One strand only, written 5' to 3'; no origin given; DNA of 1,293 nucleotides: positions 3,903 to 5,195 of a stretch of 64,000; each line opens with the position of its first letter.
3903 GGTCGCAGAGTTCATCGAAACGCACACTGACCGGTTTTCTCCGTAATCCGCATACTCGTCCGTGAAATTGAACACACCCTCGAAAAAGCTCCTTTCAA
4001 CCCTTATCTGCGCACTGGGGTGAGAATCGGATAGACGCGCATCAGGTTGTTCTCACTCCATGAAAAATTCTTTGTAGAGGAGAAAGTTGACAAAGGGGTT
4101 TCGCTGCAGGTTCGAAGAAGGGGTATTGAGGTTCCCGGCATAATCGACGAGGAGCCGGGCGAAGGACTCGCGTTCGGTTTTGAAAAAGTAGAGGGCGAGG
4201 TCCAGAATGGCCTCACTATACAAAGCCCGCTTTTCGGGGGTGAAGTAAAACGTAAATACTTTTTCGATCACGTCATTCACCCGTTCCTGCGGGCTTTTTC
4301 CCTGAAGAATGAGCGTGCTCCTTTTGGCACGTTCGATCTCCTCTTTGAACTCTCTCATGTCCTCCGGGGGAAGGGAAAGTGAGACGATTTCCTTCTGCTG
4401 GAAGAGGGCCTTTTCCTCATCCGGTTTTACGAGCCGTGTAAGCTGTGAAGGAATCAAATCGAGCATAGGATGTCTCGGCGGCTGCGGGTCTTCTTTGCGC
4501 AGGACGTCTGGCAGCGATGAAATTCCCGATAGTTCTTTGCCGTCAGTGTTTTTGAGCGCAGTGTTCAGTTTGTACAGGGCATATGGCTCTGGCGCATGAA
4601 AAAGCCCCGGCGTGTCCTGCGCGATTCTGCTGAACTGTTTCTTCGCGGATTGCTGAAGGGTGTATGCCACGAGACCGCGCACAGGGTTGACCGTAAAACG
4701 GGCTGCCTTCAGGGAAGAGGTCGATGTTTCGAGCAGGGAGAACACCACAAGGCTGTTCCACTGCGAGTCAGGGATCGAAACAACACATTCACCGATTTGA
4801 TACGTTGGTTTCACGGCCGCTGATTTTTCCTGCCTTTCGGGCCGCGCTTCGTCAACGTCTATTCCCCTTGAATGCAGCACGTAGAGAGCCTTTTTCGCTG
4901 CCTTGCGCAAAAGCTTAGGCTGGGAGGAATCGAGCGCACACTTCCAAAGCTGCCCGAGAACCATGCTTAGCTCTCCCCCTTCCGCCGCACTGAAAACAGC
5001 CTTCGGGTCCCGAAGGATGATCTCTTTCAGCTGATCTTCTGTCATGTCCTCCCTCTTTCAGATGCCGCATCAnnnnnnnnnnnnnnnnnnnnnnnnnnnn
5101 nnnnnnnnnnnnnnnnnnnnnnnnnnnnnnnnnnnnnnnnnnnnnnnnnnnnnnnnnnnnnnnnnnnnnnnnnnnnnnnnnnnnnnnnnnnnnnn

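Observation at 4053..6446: Gene pair: GIY-YIG (UvrC-type) nuclease-domain protein with unknown 250-aa N-terminal domain plus 330-aa protein of no recognisable family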

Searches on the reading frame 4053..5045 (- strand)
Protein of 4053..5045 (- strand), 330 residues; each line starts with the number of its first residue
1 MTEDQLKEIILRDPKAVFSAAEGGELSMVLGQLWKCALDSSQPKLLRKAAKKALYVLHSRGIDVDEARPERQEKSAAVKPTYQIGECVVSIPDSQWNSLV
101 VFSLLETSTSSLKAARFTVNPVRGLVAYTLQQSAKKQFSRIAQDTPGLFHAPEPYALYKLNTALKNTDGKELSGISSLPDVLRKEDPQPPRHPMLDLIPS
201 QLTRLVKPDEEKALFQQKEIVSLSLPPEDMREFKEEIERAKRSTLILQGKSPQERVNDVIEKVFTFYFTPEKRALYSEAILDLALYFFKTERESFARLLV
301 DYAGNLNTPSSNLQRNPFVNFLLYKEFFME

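Call 3: search_protein_families(library=pfam, proteins=[window:4053-5045:-], max_evalue=0.1)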
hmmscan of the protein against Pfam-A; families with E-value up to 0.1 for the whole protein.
window:4053-5045:- (330 aa): 2 families
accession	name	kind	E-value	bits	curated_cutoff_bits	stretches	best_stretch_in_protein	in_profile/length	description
PF05193.26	Peptidase_M16_C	-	0.012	15.9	23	1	225-265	2-42/181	Peptidase M16 inactive domain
PF21501.2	LANA1_DNA-bd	-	0.039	14.9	27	0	148-185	32-68/119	Protein LANA1-like, DNA-binding domain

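Call 4: search_protein_families(library=ncbifam, proteins=[window:4053-5045:-], max_evalue=0.1)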
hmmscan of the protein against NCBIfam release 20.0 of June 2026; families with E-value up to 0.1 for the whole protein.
window:4053-5045:- (330 aa): 0 families

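Call 5: search_protein_families(library=padloc, proteins=[window:4053-5045:-], max_evalue=0.1)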
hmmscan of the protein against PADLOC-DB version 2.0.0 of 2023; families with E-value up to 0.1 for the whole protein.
window:4053-5045:- (330 aa): 0 families

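Call 8: search_solved_structures(query=window:4053-5045:-, max_evalue=10)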
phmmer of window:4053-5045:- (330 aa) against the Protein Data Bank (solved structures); distinct sequences matched with E-value up to 10: 2.
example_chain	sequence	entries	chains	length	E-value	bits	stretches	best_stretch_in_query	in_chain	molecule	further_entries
6xf1_B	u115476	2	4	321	0.83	12.1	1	222-277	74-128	FH1/FH2 domain-containing protein 1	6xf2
3dad_A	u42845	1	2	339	0.93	12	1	222-277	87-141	FH1/FH2 domain-containing protein 1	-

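Call 9: find_homologous_proteins(query=window:4053-5045:-)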
Query window:4053-5045:- (330 aa): 12 proteins with E <= 0.001 among 2496 candidates.
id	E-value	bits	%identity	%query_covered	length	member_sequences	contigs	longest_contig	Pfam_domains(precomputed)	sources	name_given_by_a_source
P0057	2.2e-212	722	100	100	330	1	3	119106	-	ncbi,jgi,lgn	-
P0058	6.1e-174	596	83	100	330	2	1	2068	-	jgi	-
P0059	2.5e-173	594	82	100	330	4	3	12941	-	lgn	-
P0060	1.1e-156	539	76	100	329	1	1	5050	-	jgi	jgi:hypothetical protein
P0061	5.1e-156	537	75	100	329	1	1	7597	-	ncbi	-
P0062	4.3e-154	530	75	100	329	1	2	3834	-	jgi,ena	-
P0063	5.8e-89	316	46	100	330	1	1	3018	-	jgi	jgi:hypothetical protein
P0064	3.4e-79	284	41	98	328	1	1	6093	-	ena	-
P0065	1.3e-73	266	40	100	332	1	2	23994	-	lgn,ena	-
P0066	1.1e-60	224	36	99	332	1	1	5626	-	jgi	-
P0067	5.4e-59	218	34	98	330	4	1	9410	-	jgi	jgi:hypothetical protein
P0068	6.2e-4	37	20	58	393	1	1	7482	-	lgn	-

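Call 30: predict_structure(alignment_id=A3)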
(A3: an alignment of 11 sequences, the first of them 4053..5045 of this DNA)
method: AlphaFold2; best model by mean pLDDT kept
length: 330 residues; sequences in the alignment: 11
mean_pLDDT: 85.8   pTM: 0.70
mean pLDDT of the five models: 85.8, 83.8, 83.5, 83.5, 83.3
residues with pLDDT >= 90: 155; 70-90: 150; 50-70: 20; < 50: 5
segments of 3 or more residues with pLDDT < 50: 72-76
pLDDT, mean of each block of 10 residues (from residue 1): 85 84 77 88 89 90 79 54 92 91 90 92 90 79 85 94 83 78 81 86 65 92 89 93 82 91 92 93 95 92 86 89 86
secondary structure, 60 per line:
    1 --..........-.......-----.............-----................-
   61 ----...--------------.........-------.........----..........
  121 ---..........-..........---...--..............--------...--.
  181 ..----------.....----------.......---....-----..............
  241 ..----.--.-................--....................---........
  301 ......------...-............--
elements in order: H3-12 H14-20 H26-38 H44-59 E82-90 E98-106 E111-120 E124-133 H135-144 E148-150 H153-166 H193-197 H208-214 H218-221 H227-242 H252-267 H270-289 H293-306 H317-328

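Call 33: fold_search(model_id=the predicted structure, library=pdb)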
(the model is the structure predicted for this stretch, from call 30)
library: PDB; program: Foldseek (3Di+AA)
matches with E <= 10: 199; with E <= 0.001: 0
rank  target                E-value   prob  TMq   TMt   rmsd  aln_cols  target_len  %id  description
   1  7s6h_D                1.2e-01  0.41  0.19  0.14  19.1       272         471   11  Human PARP1 deltaV687-E688 bound to NAD+ analog EB-47 and to a DNA double strand break. (released 2022-06-29)
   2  4psn_C                1.2e-01  0.18  0.11  0.14  19.1       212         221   10  Crystal structure of apeThermo-DBP-RP2 (released 2014-04-30)
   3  7s6m_D                1.5e-01  0.44  0.20  0.15  17.5       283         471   10  Human PARP1 deltaV687-E688 bound to a DNA double strand break. (released 2022-06-29)
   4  7aeo_A                1.5e-01  0.25  0.18  0.14  21.0       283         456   11  Human ARTD2 in complex with DNA oligonucleotides (released 2021-05-19)
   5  7s6h_B                1.9e-01  0.33  0.20  0.15  18.8       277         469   11  Human PARP1 deltaV687-E688 bound to NAD+ analog EB-47 and to a DNA double strand break. (released 2022-06-29)
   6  6xgx_A                2.3e-01  0.08  0.11  0.09  24.5       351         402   12  ISCth4 transposase, strand transfer complex 1, STC1 (released 2020-10-14)
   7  7s6m_B                2.6e-01  0.35  0.20  0.14  17.7       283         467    9  Human PARP1 deltaV687-E688 bound to a DNA double strand break. (released 2022-06-29)
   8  4psn_B                2.6e-01  0.21  0.11  0.14  13.5       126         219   10  Crystal structure of apeThermo-DBP-RP2 (released 2014-04-30)
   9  6x0m_p                3.6e-01  0.28  0.19  0.14  19.6       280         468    9  Bridging of double-strand DNA break activates PARP2/HPF1 to modify chromatin (released 2020-09-16)
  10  8g0h_B                3.6e-01  0.21  0.18  0.13  22.6       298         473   10  Human PARP1 deltaV687-E688 bound to UKTT5 (compound 10) and to a DNA double strand break. (released 2024-02-07)
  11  4psn_A                4.0e-01  0.13  0.11  0.14  18.7       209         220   10  Crystal structure of apeThermo-DBP-RP2 (released 2014-04-30)
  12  5kpe_MODEL_1_A        4.2e-01  0.30  0.14  0.31  21.2       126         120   17  Solution NMR Structure of Denovo Beta Sheet Design Protein, Northeast Structural Genomics Consortium (NESG) Ta (released 2016-09-21)
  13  9jk3_A                4.2e-01  0.20  0.11  0.04  23.4       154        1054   11  putative MgE2P of TMEM94 (released 2025-06-11)
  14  8g0h_D                5.3e-01  0.18  0.19  0.14  23.0       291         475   12  Human PARP1 deltaV687-E688 bound to UKTT5 (compound 10) and to a DNA double strand break. (released 2024-02-07)
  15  6x0l_P                5.6e-01  0.20  0.20  0.15  18.6       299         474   12  Bridging of double-strand DNA break activates PARP2/HPF1 to modify chromatin (released 2020-09-16)
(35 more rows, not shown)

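Call 49: search_protein_families(library=pfam, alignment_id=A2, max_evalue=1)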
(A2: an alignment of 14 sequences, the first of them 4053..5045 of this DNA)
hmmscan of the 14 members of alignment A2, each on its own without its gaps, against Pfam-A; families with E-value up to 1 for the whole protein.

A. member 1, window:4053-5045:- (330 aa): 3 families
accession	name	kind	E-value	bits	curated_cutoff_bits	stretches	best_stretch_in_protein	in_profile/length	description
PF05193.26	Peptidase_M16_C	-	0.012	15.9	23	1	225-265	2-42/181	Peptidase M16 inactive domain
PF21501.2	LANA1_DNA-bd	-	0.039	14.9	27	1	148-185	32-68/119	Protein LANA1-like, DNA-binding domain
PF01402.27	RHH_1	-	0.12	12.8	20.5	0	221-243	2-24/39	Ribbon-helix-helix protein, copG family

B. families by the number of members that match (of 14 scanned): 12 families
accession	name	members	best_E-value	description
PF05193.26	Peptidase_M16_C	6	0.0063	Peptidase M16 inactive domain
PF21501.2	LANA1_DNA-bd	4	0.025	Protein LANA1-like, DNA-binding domain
PF13380.12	CoA_binding_2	2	0.075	CoA binding domain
PF09673.15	TrbC_Ftype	2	0.14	Type-F conjugative transfer system pilin assembly protein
PF20644.2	Rrn7_cyclin_N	1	0.0079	Rrn7/TAF1B, N-terminal cyclin domain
PF05183.17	RdRP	1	0.02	RNA dependent RNA polymerase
PF03685.18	UPF0147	1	0.036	Uncharacterised protein family (UPF0147)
PF20437.3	LonC_helical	1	0.086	Lon-like LonC helical domain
PF01402.27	RHH_1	1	0.12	Ribbon-helix-helix protein, copG family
PF19513.4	DUF6047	1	0.15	Family of unknown function (DUF6047)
PF06183.18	DinI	1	0.16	DinI-like family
PF17650.6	RACo_linker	1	0.35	RACo linker region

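Call 52: find_related_loci(query=A2, collection=viral_contigs, flank=5000)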
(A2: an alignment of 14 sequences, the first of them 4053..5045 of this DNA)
Query A2 (330 aa) in viral_contigs; peptide patterns used: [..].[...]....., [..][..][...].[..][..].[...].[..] (x = any residue, [..] = any of these).
213 stretches matched a pattern, but none encodes a relative of the query by tblastn (E <= 1e-3).

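Call 53: search_protein_representatives(alignment_id=A3)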
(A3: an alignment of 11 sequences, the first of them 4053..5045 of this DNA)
Query: 11 sequences, 330 profile positions. Proteins with E-value up to 0.001 (for the whole library): 565; up to 1e-10: 134; up to 1e-30: 28. The best 150 are listed.
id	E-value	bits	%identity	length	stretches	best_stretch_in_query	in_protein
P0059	1.7e-158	543.4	-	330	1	1-330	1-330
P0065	3.9e-144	496.1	-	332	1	1-329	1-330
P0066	8.9e-139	478.5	-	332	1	1-328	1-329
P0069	2.6e-129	447.4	-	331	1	1-328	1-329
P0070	4.9e-125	433.3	-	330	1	1-328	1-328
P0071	2.5e-120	417.9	-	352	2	5-189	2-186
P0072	9.0e-117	406.2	-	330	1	1-329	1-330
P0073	1.1e-107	376.3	-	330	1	1-328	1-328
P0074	3.1e-105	368.3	-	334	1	1-328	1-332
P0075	2.9e-99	348.6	-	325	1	1-328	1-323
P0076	1.3e-96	339.9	-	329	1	5-328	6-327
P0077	5.0e-93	328.1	-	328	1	31-329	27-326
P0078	1.1e-92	327.1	-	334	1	1-328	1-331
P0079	1.2e-90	320.3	-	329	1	1-327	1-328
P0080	6.3e-90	317.9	-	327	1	1-327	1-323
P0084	2.7e-72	260.0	-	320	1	1-327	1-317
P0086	2.9e-69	250.0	-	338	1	3-329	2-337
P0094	3.7e-20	88.6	-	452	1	24-318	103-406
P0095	6.8e-20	87.8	-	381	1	40-322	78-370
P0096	6.5e-19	84.5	-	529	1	27-327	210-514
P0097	1.5e-18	83.3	-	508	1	40-327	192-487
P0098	4.0e-18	82.0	-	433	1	39-324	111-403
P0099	9.5e-18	80.7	-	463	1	28-326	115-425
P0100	3.5e-17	78.9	-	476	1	35-326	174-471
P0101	6.5e-17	78.0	-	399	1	40-325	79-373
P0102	1.0e-16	77.4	-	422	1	40-328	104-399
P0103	1.3e-16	76.9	-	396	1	36-326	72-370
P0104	1.6e-16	76.6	-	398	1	41-326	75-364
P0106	3.8e-16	75.5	-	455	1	39-323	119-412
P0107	4.2e-16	75.3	-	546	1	39-327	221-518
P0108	7.4e-16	74.5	-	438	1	44-326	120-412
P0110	3.7e-15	72.2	-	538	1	39-324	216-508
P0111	4.6e-15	71.9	-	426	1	41-325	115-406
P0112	5.9e-15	71.5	-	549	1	29-327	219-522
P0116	1.9e-14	69.8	-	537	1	40-327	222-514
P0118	2.6e-14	69.4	-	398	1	42-327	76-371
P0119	2.7e-14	69.3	-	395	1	41-328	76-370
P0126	9.0e-14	67.6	-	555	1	42-327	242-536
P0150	9.7e-13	64.2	-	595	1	34-327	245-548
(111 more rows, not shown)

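Call 54: search_protein_families(library=pfam, proteins=[P0094, P0095, P0096, P0097, P0100, P0101, P0107, P0112, P0126, P0150], max_evalue=0.01)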
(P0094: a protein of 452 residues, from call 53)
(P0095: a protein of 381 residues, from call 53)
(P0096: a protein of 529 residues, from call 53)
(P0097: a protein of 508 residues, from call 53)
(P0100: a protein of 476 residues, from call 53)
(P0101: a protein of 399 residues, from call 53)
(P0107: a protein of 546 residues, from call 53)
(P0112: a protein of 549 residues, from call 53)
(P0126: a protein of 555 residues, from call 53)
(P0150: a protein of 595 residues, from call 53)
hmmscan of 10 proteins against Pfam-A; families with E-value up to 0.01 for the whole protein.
P0094 (452 aa): 1 family
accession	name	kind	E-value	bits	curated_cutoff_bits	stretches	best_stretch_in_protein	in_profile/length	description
PF13646.12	HEAT_2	-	1.2e-09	38.7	27.7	1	48-132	2-87/88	HEAT repeats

P0095 (381 aa): 0 families

P0096 (529 aa): 0 families

P0097 (508 aa): 0 families

P0100 (476 aa): 1 family
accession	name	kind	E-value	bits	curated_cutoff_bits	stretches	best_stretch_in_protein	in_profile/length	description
PF09179.16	TilS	-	0.0087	16.7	21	0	112-138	4-30/67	TilS substrate binding domain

P0101 (399 aa): 1 family
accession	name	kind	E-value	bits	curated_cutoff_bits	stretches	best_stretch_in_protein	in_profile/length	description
PF13646.12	HEAT_2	-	3.9e-05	24.3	27.7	1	19-93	14-87/88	HEAT repeats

P0107 (546 aa): 1 family
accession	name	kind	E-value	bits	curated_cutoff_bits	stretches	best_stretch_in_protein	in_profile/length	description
PF08807.15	DUF1798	-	0.0027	18.3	25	0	418-479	39-102/108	Bacterial domain of unknown function (DUF1798)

P0112 (549 aa): 0 families

P0126 (555 aa): 0 families

P0150 (595 aa): 2 families
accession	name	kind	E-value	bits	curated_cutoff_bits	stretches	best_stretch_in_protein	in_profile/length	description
PF13646.12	HEAT_2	-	7.2e-05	23.4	27.7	1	193-265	14-87/88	HEAT repeats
PF03130.22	HEAT_PBS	-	0.002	19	20.9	0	230-250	6-26/27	PBS lyase HEAT-like repeat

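Call 55: search_protein_families(library=ncbifam, proteins=[P0094, P0095, P0096, P0097, P0100, P0101, P0107, P0112, P0126, P0150], max_evalue=0.01)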
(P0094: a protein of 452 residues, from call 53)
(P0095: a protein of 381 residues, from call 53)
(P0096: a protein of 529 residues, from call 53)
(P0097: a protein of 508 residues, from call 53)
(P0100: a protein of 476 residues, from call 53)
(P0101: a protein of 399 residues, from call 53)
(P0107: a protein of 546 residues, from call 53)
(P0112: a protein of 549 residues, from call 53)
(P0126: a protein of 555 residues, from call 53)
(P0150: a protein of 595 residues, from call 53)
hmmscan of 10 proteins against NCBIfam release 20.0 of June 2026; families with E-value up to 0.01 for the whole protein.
P0094 (452 aa): 0 families

P0095 (381 aa): 0 families

P0096 (529 aa): 0 families

P0097 (508 aa): 0 families

P0100 (476 aa): 0 families

P0101 (399 aa): 1 family
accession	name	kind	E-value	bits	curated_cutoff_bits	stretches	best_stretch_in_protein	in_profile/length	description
NF058502.1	phyc_lyase_CpcE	equivalog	4e-05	23.3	330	1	45-97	124-175/260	C-phycocyanin alpha-cysteine-84 phycocyanobilin lyase subunit CpcE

P0107 (546 aa): 1 family
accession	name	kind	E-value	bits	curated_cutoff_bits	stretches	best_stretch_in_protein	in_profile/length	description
NF004587.0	PRK05928.2-5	equivalog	0.0074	15.8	246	0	131-262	104-237/245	uroporphyrinogen-III synthase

P0112 (549 aa): 0 families

P0126 (555 aa): 0 families

P0150 (595 aa): 0 families

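Call 57: find_homologous_proteins(query=A4, max_evalue=0.00001)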
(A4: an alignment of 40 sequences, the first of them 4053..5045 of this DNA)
Query A4 (40 sequences) (330 aa, profile of the alignment): 11 proteins with E <= 0.00001 among 8000 candidates.
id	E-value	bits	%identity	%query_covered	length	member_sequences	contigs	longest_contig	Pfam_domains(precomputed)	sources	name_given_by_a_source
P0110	2.9e-98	348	19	76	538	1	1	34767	-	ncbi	-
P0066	7.8e-87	310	36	99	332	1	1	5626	-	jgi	-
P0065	5.1e-85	304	40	100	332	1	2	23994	-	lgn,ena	-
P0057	8.3e-83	297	100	100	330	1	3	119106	-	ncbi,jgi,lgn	-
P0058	1.4e-79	286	83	100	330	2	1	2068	-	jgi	-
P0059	7.1e-77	277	82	100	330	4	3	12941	-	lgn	-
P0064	1.1e-75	273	41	98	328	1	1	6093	-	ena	-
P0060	6.4e-75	271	76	100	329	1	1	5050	-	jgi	jgi:hypothetical protein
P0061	3.0e-74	268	75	100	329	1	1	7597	-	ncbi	-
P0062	3.2e-74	268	75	100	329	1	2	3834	-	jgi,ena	-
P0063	6.3e-71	258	46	100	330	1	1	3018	-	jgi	jgi:hypothetical protein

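Call 58: find_encoding_contigs(protein=P0110, flank=8000, max_places=2)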
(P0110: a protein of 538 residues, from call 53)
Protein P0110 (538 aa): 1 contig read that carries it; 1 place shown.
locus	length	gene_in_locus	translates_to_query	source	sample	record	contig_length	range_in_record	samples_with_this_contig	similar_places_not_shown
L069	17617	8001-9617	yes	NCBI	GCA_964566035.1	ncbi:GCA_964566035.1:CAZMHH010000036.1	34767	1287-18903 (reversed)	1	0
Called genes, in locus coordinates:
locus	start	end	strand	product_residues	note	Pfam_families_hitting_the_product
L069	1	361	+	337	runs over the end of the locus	PF00005:ABC_tran, PF02463:SMC_N (weak), PF13304:AAA_21 (faint), PF03459:TOBE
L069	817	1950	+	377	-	PF25917:BSH_RND, PF25973:BSH_CzcB (weak), PF25876:HH_MFP_RND, PF25954:Beta-barrel_RND_2, PF25990:Beta-barrel_YknX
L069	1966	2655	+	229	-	PF00005:ABC_tran, PF02463:SMC_N (weak), PF13304:AAA_21 (faint)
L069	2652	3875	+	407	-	PF12704:MacB_PCD, PF02687:FtsX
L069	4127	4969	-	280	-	PF00753:Lactamase_B, PF23023:Anti-Pycsar_Apyc1 (weak), PF12706:Lactamase_B_2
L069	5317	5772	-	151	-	-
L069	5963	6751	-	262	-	-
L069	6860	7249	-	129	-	-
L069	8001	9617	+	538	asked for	-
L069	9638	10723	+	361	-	PF00152:tRNA-synt_2 (weak), PF13393:tRNA-synt_His, PF00587:tRNA-synt_2b (weak)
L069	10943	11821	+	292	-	PF04055:Radical_SAM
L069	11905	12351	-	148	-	PF03748:FliL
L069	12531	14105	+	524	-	PF08323:Glyco_transf_5, PF13439:Glyco_transf_4 (weak), PF00534:Glycos_transf_1, PF13692:Glyco_trans_1_4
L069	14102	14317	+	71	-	PF03884:YacG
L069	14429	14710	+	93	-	PF00216:Bac_DNA_binding, PF18175:HU-CCDC81_bac_2 (weak)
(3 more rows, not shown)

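Call 59: find_encoding_contigs(protein=P0101, flank=8000, max_places=2)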
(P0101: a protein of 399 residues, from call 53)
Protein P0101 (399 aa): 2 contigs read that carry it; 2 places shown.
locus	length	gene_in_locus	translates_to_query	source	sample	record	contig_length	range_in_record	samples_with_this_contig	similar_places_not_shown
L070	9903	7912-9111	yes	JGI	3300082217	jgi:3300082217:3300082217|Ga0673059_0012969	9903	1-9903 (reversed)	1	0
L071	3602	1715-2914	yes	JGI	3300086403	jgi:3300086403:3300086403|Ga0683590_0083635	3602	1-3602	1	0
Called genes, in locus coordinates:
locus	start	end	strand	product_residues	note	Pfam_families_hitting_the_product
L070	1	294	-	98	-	?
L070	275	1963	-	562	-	PF00496:SBP_bac_5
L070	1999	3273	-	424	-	PF00082:Peptidase_S8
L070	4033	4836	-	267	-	PF01144:CoA_trans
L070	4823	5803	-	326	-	PF01144:CoA_trans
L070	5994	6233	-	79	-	-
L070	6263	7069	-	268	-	PF13490:zf-HC2 (faint)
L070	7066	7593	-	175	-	PF08281:Sigma70_r4_2 (weak)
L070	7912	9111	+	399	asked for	-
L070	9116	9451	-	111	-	-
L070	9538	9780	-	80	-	-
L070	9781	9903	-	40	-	?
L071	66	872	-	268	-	PF13490:zf-HC2 (faint)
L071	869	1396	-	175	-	PF08281:Sigma70_r4_2 (weak)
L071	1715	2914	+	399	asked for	-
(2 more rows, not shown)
